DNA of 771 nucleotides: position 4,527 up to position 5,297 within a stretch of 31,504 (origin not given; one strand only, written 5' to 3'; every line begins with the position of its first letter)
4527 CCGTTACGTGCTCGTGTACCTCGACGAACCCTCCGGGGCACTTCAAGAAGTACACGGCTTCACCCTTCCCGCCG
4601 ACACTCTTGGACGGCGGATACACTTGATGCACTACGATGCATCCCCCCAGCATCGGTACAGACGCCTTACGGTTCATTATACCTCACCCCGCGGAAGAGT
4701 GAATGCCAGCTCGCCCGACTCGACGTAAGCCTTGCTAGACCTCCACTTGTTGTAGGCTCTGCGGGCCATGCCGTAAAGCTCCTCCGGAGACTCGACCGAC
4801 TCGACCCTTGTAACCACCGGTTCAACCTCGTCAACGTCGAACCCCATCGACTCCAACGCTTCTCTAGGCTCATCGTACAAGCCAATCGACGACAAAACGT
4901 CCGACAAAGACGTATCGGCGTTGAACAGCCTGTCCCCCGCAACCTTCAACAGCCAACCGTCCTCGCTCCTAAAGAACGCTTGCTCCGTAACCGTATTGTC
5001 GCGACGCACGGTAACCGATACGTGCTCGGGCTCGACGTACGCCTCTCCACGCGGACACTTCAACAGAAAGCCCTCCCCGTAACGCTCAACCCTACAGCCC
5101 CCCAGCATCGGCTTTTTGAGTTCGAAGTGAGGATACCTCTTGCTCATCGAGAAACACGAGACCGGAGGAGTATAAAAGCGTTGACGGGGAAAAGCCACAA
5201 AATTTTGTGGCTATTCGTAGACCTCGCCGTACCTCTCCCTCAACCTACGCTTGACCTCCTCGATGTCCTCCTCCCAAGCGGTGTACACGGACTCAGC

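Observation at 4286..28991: Element-wide network of a 16-bp perfect palindrome, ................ (14 copies)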

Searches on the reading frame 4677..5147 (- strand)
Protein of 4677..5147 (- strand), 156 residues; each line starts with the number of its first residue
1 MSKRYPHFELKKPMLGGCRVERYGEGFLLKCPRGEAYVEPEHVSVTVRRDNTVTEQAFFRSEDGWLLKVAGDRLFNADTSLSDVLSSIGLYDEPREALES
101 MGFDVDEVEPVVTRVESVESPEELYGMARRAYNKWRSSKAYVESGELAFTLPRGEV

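Call 38: search_protein_families(library=pfam, proteins=[window:4677-5147:-], max_evalue=0.01)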
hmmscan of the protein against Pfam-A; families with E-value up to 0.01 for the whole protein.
window:4677-5147:- (156 aa): 0 families
